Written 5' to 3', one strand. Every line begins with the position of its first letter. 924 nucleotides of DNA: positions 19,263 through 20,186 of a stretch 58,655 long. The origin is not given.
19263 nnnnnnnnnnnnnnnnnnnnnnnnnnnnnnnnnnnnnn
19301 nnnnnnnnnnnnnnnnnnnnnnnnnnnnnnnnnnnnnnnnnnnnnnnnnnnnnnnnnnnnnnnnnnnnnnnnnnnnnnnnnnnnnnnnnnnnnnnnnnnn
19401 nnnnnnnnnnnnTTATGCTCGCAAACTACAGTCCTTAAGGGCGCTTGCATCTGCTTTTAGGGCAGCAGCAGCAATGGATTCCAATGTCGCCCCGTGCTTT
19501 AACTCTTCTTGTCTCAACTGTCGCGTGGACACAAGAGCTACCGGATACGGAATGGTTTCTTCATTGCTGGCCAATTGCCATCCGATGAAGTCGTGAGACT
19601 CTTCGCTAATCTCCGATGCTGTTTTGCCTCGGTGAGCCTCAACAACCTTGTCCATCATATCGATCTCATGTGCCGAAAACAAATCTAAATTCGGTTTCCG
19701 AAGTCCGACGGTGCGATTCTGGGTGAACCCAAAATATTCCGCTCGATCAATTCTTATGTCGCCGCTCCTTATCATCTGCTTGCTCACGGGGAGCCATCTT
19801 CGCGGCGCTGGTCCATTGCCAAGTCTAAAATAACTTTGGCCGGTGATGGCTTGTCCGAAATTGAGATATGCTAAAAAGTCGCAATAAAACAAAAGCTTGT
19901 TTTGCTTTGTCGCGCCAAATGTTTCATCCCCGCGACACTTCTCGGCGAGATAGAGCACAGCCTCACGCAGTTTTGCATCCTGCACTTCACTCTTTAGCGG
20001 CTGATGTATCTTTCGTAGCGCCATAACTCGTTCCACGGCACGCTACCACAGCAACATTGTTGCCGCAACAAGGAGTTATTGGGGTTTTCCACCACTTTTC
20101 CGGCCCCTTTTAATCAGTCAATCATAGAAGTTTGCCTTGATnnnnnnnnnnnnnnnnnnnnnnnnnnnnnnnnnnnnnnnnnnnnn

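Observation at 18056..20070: Four-gene accessory cassette: Panacea-domain antitoxin, RelE/ParE-like toxin, 47-aa basic peptide and P63C-like protein, behind a perfect palindrome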

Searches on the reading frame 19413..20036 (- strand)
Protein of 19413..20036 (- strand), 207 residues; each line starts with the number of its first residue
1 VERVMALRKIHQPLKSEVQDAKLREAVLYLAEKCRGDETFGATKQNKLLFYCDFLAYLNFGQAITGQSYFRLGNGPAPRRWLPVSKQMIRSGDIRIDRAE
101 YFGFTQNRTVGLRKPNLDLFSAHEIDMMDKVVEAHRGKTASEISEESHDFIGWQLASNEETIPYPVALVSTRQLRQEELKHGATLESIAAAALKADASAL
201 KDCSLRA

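Call 3: search_protein_families(library=pfam, proteins=[window:19413-20036:-], max_evalue=0.1)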
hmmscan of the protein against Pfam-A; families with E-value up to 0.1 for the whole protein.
window:19413-20036:- (207 aa): 1 family
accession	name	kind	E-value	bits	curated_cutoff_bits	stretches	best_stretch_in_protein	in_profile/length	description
PF13274.11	SocA_Panacea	-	7.2e-13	49.9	25.7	1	46-154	2-113/113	Antitoxin SocA-like, Panacea domain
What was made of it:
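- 19413..20024 (-): Panacea-domain antitoxin (PanA, 203 aa from the ATG; the ORF opens at GTG 20036). PF13274 E = 7e-13 (call 3).
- Checked: The Panacea gene is at 19413-20036 by the longest ORF; the likely ATG is at 20024, giving 203 aa. Pfam PF13274 scores 49.9 bits against a cutoff of 25.7 (call 3).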

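Call 5: search_protein_families(library=phrogs, proteins=[window:19413-20036:-], max_evalue=0.1)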
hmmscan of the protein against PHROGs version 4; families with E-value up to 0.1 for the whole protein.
window:19413-20036:- (207 aa): 1 family
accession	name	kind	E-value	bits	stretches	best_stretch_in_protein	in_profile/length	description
phrog_1281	-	unknown function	4.9e-11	43.7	1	19-162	6-139/195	-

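Call 6: search_protein_families(library=ncbifam, proteins=[window:19413-20036:-], max_evalue=0.1)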
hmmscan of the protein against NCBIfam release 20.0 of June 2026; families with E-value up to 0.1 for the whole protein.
window:19413-20036:- (207 aa): 0 families

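Call 7: search_protein_families(library=padloc, proteins=[window:19413-20036:-], max_evalue=0.1)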
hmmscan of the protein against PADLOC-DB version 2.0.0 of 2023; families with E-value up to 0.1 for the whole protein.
window:19413-20036:- (207 aa): 0 families

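Call 52: find_homologous_proteins(query=window:19413-20036:-, max_evalue=0.001)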
Query window:19413-20036:- (207 aa): 138 proteins with E <= 0.001 among 504 candidates; the best 120 are listed.
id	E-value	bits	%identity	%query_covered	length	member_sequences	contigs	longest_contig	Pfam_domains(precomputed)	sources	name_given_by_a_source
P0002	4.4e-130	449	100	98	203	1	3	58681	PF13274.12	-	-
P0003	3.0e-88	312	72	91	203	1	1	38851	PF13274.12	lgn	-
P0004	1.2e-73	265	63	91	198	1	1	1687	PF13274.12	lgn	-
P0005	1.2e-69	252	60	88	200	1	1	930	PF13274.12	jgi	jgi:Protein of unknown function (DUF4065)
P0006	3.9e-69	250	63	83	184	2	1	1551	PF13274.12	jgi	jgi:Protein of unknown function (DUF4065)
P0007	1.8e-67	245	57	94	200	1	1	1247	PF13274.12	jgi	jgi:hypothetical protein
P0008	2.6e-67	244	59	86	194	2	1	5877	PF13274.12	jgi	jgi:hypothetical protein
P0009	4.1e-67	243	59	86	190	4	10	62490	PF13274.12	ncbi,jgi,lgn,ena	-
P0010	5.3e-67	243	62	85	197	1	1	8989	PF13274.12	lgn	-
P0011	5.8e-66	240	60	86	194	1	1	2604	PF13274.12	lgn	-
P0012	1.1e-65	239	57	91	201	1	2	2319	PF13274.12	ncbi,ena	-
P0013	1.4e-65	238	59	86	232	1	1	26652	PF13274.12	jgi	jgi:hypothetical protein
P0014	9.7e-65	236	62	87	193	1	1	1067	PF13274.12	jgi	jgi:hypothetical protein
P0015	4.6e-64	233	59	87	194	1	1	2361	PF13274.12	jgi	jgi:hypothetical protein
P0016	1.3e-63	232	57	86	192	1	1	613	PF13274.12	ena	-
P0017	1.4e-63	232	62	83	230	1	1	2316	PF13274.12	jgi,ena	-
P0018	1.4e-63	232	57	85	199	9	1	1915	PF13274.12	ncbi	-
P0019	5.2e-63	230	58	88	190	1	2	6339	PF13274.12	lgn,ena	-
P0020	6.7e-63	230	57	83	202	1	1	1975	PF13274.12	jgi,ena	-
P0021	1.4e-62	229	58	91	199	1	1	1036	PF13274.12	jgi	jgi:Protein of unknown function (DUF4065)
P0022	1.1e-61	226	57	88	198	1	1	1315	PF13274.12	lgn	-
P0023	4.4e-61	224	55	86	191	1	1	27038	PF13274.12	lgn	-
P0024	3.5e-60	221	57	86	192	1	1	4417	PF13274.12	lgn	-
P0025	5.3e-60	220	55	86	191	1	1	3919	PF13274.12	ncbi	-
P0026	7.0e-60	220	58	83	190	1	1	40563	PF13274.12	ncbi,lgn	-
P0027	1.9e-59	218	53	91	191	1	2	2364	PF13274.12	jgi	jgi:hypothetical protein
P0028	5.5e-59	217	59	81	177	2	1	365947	PF13274.12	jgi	jgi:hypothetical protein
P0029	4.6e-52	194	56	83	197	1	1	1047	PF13274.12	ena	-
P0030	7.1e-52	194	53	83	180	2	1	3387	PF13274.12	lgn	-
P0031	1.3e-51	193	52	84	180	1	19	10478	PF13274.12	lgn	-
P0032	1.3e-51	193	51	86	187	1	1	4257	PF13274.12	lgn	-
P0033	2.9e-51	192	51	86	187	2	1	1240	PF13274.12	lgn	-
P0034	9.5e-51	190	51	85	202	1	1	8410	PF13274.12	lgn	-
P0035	3.1e-50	188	49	90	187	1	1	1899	PF13274.12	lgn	-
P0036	1.0e-49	187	51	82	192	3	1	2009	PF13274.12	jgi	jgi:hypothetical protein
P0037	1.1e-49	187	49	87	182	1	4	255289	PF13274.12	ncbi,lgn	-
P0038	1.7e-49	186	49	87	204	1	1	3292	PF13274.12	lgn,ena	-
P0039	1.4e-48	183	51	86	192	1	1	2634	PF13274.12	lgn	-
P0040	1.7e-48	183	50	85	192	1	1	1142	PF13274.12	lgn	-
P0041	1.7e-48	183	51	84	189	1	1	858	PF13274.12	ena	-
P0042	3.8e-48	182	51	86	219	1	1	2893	PF13274.12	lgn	-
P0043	4.3e-48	181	49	82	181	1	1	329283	PF13274.12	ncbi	-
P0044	5.9e-48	181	50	82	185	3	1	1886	PF13274.12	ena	-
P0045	6.5e-48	181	49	86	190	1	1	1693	PF13274.12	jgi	jgi:hypothetical protein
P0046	7.9e-48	181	50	82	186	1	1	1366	PF13274.12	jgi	jgi:hypothetical protein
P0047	2.2e-47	179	50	82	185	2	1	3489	PF13274.12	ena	-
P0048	2.5e-47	179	49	86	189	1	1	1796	PF13274.12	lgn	-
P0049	7.1e-47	177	52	80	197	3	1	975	PF13274.12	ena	-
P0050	1.0e-46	177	51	80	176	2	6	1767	PF13274.12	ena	-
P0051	1.0e-46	177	50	78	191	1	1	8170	PF13274.12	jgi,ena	-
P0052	1.0e-46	177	48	84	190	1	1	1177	PF13274.12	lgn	-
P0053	1.4e-46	176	46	88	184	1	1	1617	PF13274.12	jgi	-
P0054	2.1e-46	176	49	86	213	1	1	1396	PF13274.12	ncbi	-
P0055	2.2e-46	176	47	87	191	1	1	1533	PF13274.12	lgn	-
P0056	3.6e-46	175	48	85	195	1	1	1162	PF13274.12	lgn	-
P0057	4.2e-46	175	48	86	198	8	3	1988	PF13274.12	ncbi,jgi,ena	-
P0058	6.8e-46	174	48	88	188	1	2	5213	PF13274.12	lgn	-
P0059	1.2e-45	173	49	86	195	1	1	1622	PF13274.12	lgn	-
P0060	2.7e-45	172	47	86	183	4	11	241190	PF13274.12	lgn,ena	-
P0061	4.8e-45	171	52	76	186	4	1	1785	PF13274.12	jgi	jgi:uncharacterized phage-associated protein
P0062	5.5e-45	171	49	84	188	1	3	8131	PF13274.12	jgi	jgi:hypothetical protein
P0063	5.9e-45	171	49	90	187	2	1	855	PF13274.12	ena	-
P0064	6.7e-45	171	49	85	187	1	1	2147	PF13274.12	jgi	jgi:hypothetical protein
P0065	7.1e-45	171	46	84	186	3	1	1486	PF13274.12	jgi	jgi:hypothetical protein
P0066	7.3e-45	171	48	82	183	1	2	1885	PF13274.12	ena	-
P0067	2.1e-44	169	47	90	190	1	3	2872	PF13274.12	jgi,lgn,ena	-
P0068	2.2e-44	169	48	84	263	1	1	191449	PF13274.12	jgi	jgi:hypothetical protein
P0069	3.8e-44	168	47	84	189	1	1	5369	PF13274.12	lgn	-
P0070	1.1e-43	167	45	95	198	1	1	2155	PF13274.12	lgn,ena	-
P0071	1.5e-43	167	48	85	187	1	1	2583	PF13274.12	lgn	-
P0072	1.7e-43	166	43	86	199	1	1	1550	PF13274.12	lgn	-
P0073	2.1e-43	166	46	86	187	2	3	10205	PF13274.12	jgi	-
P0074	2.3e-43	166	48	88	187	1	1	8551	PF13274.12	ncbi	ncbi:MAG: Panacea domain-containing protein [Candidatus Binataceae bacterium]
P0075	3.8e-43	165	46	82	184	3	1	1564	PF13274.12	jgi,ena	-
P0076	5.4e-43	165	50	81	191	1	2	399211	PF13274.12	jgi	jgi:hypothetical protein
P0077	5.6e-43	165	45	84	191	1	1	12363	PF13274.12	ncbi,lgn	ncbi:MAG: Panacea domain-containing protein [Anaerolineales bacterium]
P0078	5.9e-43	165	49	85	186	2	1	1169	PF13274.12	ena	-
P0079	6.0e-43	165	50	85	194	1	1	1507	PF13274.12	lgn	-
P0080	1.1e-42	164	45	86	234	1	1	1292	PF13274.12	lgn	-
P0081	1.3e-42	163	45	85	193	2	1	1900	PF13274.12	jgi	jgi:hypothetical protein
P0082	1.4e-42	163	47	85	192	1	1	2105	PF13274.12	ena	-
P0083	2.6e-42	162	49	84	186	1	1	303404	PF13274.12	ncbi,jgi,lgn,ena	-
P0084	2.9e-42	162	47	84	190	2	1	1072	PF13274.12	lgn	-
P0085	3.1e-42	162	48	84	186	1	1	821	PF13274.12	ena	-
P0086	4.0e-42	162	47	90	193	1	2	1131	PF13274.12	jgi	jgi:hypothetical protein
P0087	4.1e-42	162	48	85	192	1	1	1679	PF13274.12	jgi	-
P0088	4.1e-42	162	48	85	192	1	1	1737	PF13274.12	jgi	-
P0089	5.7e-42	161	48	85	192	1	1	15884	PF13274.12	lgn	-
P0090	6.5e-42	161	45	85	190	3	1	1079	PF13274.12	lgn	-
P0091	1.0e-41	161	46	89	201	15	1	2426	PF13274.12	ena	-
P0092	1.1e-41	161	49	76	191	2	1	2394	PF13274.12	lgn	-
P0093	1.1e-41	160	45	83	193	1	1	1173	PF13274.12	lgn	-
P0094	1.2e-41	160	47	86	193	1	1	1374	PF13274.12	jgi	jgi:hypothetical protein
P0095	1.8e-41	160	47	85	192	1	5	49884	PF13274.12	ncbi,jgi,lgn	-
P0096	2.1e-41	160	48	84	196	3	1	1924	PF13274.12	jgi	jgi:hypothetical protein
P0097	2.3e-41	159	46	85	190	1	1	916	PF13274.12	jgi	jgi:hypothetical protein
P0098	2.8e-41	159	48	85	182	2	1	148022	PF13274.12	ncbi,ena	-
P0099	4.3e-41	159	47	85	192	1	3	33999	PF13274.12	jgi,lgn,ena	jgi:hypothetical protein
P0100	5.2e-41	158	44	88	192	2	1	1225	PF13274.12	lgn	-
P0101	7.2e-41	158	47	86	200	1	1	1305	PF13274.12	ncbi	-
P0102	8.8e-41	158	46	86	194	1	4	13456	PF13274.12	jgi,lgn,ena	-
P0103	1.7e-40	157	45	92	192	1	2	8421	PF13274.12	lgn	-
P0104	3.1e-40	156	48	84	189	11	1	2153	PF13274.12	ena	-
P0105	6.0e-40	155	45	85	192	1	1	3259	PF13274.12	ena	-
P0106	7.3e-40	155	49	86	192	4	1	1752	PF13274.12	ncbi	-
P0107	8.1e-40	154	45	82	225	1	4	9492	PF13274.12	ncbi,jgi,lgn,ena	jgi:hypothetical protein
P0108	1.1e-39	154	47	81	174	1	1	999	PF13274.12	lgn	-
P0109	1.2e-39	154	41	89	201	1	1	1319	PF13274.12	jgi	jgi:hypothetical protein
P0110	1.4e-39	154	45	85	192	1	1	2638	PF13274.12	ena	-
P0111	2.3e-39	153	44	85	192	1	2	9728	PF13274.12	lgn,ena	-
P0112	2.3e-39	153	44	85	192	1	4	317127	PF13274.12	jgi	jgi:hypothetical protein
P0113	6.5e-39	151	44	85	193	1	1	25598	PF13274.12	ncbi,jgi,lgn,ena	jgi:hypothetical protein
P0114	6.8e-39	151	45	83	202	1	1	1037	PF13274.12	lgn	-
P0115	8.5e-39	151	41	90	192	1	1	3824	PF13274.12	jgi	jgi:Protein of unknown function (DUF4065)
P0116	1.3e-38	150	44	85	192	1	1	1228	PF13274.12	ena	-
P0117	1.4e-38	150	43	86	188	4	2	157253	PF13274.12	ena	-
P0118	2.0e-38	150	46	78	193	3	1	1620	PF13274.12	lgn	-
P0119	2.0e-38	150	45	78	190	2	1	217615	PF13274.12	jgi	jgi:hypothetical protein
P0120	2.7e-38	149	45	82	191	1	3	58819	PF13274.12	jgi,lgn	jgi:uncharacterized phage-associated protein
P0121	2.7e-38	149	41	89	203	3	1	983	PF13274.12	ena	-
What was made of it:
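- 19413..20024 (-): 138 homologues found (call 52).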

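Call 53: find_encoding_contigs(protein=P0003, flank=6000, max_places=2)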
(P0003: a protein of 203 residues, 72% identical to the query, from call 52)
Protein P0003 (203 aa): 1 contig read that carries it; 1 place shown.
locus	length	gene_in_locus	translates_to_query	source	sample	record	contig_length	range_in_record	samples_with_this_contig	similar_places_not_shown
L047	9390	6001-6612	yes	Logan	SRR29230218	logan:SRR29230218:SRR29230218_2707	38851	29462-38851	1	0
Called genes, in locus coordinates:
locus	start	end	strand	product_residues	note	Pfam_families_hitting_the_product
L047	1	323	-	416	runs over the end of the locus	-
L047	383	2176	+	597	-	-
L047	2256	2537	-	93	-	-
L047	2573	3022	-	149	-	-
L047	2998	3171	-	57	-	-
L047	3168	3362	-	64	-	-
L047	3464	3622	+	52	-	-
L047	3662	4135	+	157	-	-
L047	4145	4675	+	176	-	-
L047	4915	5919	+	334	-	PF12760:Zn_ribbon_IS1595, PF12762:DDE_Tnp_IS1595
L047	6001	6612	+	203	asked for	PF13274:SocA_Panacea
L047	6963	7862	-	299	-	PF07751:Abi_2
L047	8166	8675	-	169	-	PF10544:T5orf172, PF13455:MUG113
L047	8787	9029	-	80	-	-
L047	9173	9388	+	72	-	?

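Call 54: find_encoding_contigs(protein=P0009, flank=5000, max_places=4)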
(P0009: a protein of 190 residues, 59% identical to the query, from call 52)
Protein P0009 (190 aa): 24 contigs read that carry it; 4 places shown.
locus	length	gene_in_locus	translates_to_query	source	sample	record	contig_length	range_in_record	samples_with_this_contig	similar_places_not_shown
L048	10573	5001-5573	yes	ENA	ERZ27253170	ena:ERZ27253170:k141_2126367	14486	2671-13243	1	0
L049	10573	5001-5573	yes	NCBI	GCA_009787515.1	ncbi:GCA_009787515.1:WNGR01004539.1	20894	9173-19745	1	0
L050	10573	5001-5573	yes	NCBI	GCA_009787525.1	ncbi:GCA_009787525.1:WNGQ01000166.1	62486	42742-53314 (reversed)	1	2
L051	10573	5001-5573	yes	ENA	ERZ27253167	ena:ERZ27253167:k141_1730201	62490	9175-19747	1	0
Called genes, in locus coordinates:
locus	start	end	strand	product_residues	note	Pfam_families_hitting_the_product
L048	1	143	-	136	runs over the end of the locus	PF05258:DciA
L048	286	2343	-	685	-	PF02449:Glyco_hydro_42, PF08532:Glyco_hydro_42M, PF08533:Glyco_hydro_42C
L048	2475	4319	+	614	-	PF00654:Voltage_CLC, PF00571:CBS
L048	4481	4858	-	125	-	-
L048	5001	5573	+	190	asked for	PF13274:SocA_Panacea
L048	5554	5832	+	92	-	-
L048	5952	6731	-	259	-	PF06283:ThuA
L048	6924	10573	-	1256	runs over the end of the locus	PF07635:PSCyt1, PF23414:Beta-prop_EML_2, PF24796:WDR55, PF24807:WD40_CDC20-Fz, PF24814:WD40_Prp19, PF25168:Beta-prop_WDR36-Utp21_2nd, PF25173:Beta-prop_WDR3_1st, PF25174:Beta-prop_THOC3, +39 more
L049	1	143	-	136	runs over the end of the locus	PF05258:DciA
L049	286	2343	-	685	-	PF02449:Glyco_hydro_42, PF08532:Glyco_hydro_42M, PF08533:Glyco_hydro_42C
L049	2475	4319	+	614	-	PF00654:Voltage_CLC, PF00571:CBS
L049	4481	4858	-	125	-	-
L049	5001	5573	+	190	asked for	PF13274:SocA_Panacea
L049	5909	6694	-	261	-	PF06283:ThuA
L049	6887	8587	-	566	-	PF04151:PPC (faint)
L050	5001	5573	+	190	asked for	PF13274:SocA_Panacea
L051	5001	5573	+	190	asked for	PF13274:SocA_Panacea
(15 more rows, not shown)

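Call 98: find_encoding_contigs(protein=P0028, flank=4000, max_places=2)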
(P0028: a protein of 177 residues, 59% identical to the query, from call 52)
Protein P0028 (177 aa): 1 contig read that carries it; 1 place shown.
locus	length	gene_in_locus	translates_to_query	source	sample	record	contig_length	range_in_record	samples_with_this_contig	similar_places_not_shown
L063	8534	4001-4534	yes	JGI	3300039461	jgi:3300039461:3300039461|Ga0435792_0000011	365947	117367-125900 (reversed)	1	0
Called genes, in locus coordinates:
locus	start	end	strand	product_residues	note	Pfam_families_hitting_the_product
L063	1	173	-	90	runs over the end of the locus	-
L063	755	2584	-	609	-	PF02518:HATPase_c (weak), PF00204:DNA_gyraseB, PF01751:Toprim, PF00986:DNA_gyraseB_C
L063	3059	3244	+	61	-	-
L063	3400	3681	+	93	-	-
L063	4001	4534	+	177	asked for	PF13274:SocA_Panacea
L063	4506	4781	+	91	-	-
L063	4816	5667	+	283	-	PF13365:Trypsin_2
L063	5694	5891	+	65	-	-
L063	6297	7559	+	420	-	PF18862:ApeA_NTD1, PF18739:HEPN_Apea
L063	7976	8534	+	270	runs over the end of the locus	PF13489:Methyltransf_23, PF00891:Methyltransf_2, PF01209:Ubie_methyltran, PF05175:MTS, PF13847:Methyltransf_31, PF08241:Methyltransf_11, PF08242:Methyltransf_12, PF13649:Methyltransf_25, +2 more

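Call 99: find_encoding_contigs(protein=P0026, flank=4000, max_places=2)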
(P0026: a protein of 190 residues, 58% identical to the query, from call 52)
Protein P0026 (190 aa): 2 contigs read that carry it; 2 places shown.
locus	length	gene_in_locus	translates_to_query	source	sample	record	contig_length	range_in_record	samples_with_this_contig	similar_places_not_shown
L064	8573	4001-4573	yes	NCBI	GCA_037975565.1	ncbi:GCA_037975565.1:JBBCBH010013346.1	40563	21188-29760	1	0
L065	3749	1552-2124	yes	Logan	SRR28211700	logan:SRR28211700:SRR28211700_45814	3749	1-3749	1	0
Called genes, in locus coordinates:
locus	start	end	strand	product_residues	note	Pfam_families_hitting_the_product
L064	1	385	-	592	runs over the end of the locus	PF07494:Reg_prop (faint), PF24684:Vgb_lyase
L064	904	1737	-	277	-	PF13385:Laminin_G_3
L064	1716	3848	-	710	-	PF13385:Laminin_G_3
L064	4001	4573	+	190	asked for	PF13274:SocA_Panacea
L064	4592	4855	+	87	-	-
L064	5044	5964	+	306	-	PF07963:N_methyl (weak), PF07596:SBP_bac_10 (weak)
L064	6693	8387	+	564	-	PF16334:DUF4964, PF17168:DUF5127, PF16335:GtaA_6_Hairpin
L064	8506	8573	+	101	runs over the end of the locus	PF16335:GtaA_6_Hairpin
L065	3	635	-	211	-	?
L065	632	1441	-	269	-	PF13385:Laminin_G_3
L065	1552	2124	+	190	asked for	PF13274:SocA_Panacea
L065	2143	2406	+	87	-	-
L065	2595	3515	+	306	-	PF07963:N_methyl (weak), PF07596:SBP_bac_10 (weak)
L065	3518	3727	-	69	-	-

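Call 110: search_protein_families(library=padloc, proteins=[L047:6963-7862:-, L047:8166-8675:-], max_evalue=0.001)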
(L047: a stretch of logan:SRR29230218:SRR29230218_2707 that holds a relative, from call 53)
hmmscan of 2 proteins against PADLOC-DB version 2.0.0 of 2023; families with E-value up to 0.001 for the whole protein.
L047:6963-7862:- (299 aa): 1 family
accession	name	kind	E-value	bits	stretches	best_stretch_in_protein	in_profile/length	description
PDLC02344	AbiD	-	5.6e-68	227.6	1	4-295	4-269/277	AbiD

L047:8166-8675:- (169 aa): 1 family
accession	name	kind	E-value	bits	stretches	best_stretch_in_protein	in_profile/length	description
PDLC05041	PDC-S57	-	1.1e-07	29.7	1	87-147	21-85/212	-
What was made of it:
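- BstA is replaced by AbiD in the sister element (call 110).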

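Call 114: search_solved_structures(query=window:19413-20024:-, max_evalue=0.01)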
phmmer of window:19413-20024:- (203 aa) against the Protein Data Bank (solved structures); distinct sequences matched with E-value up to 0.01: 0.

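Call 121: predict_structure(alignment_id=A7)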
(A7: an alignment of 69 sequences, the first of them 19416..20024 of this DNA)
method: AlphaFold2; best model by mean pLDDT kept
length: 203 residues; sequences in the alignment: 69
mean_pLDDT: 91.5   pTM: 0.78
mean pLDDT of the five models: 91.5, 90.5, 89.5, 89.2, 88.4
residues with pLDDT >= 90: 154; 70-90: 35; 50-70: 10; < 50: 4
segments of 3 or more residues with pLDDT < 50: 201-203
pLDDT, mean of each block of 10 residues (from residue 1): 81 96 99 97 97 94 96 97 98 96 98 98 98 96 84 94 76 94 90 65 43
secondary structure, 60 per line:
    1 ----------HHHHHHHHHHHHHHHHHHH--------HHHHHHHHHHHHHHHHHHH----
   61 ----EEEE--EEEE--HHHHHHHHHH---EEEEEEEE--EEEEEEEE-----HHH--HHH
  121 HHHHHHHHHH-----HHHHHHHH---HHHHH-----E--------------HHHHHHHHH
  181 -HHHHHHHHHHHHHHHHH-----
elements in order: H11-29 H38-56 E65-68 E71-74 H77-86 E90-97 E100-107 H118-130 H136-143 H147-151 H172-180 H182-198

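Call 123: fold_search(model_id=the predicted structure, library=pdb)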
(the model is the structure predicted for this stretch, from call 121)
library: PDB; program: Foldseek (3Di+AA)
matches with E <= 10: 486; with E <= 0.001: 0
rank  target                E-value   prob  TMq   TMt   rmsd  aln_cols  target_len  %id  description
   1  6abq_A                2.0e-01  0.44  0.25  0.42  13.8       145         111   12  Crystal structure of transcription factor from Listeria monocytogenes (released 2019-06-05)
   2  3elk_B                2.7e-01  0.33  0.22  0.38  11.4       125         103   10  Crystal structure of putative transcriptional regulator TA0346 from Thermoplasma acidophilum (released 2008-09-30)
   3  3elk_A                3.7e-01  0.21  0.21  0.34  12.2       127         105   10  Crystal structure of putative transcriptional regulator TA0346 from Thermoplasma acidophilum (released 2008-09-30)
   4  3r0a_B                3.7e-01  0.13  0.18  0.25  18.6       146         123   10  Possible transcriptional regulator from Methanosarcina mazei Go1 (gi 21227196) (released 2011-03-23)
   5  9qdr_A                3.7e-01  0.12  0.20  0.25  15.1       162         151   12  Structure of Staphylococcus aureus MarR-type repressor MhqR (released 2026-01-14)
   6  8ylh_B                3.9e-01  0.10  0.14  0.17  14.8       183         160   14  Crystal structure of Pectobacterium atrosepticum PecS (released 2024-11-13)
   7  3r0a_A                4.4e-01  0.10  0.14  0.22  18.3       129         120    8  Possible transcriptional regulator from Methanosarcina mazei Go1 (gi 21227196) (released 2011-03-23)
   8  1j0r_A                4.7e-01  0.18  0.24  0.37  12.0       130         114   13  Crystal structure of the replication termination protein mutant C110S (released 2003-11-20)
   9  3l7w                  4.7e-01  0.11  0.14  0.26  12.5       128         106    8  The Crystal Structure of smu.1704 from Streptococcus mutans UA159 (released 2010-12-08)
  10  5y5x_N                4.7e-01  0.05  0.14  0.05  27.6       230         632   13  V/A-type ATPase/synthase from Thermus thermophilus, rotational state 1 (released 2018-01-17)
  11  8ylh_A                4.9e-01  0.08  0.13  0.16  15.2       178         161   14  Crystal structure of Pectobacterium atrosepticum PecS (released 2024-11-13)
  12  4ejo_B                5.2e-01  0.15  0.19  0.30  13.3       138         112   13  Crystal structure of padr family transcriptional regulator from Eggerthella lenta DSM 2243 (released 2012-04-25)
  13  5yfb_A                5.2e-01  0.13  0.17  0.06  13.4       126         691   14  Crystal structure of a new DPP III family member (released 2018-01-03)
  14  1ek8                  5.2e-01  0.06  0.14  0.15  25.2       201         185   13  CRYSTAL STRUCTURE OF THE RIBOSOME RECYCLING FACTOR (RRF) FROM ESCHERICHIA COLI (released 2001-03-07)
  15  2dqr_B                5.6e-01  0.23  0.25  0.40  12.8       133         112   13  Crystal structure of the replication terminator protein mutant RTP.E39K.R42Q (released 2007-05-29)
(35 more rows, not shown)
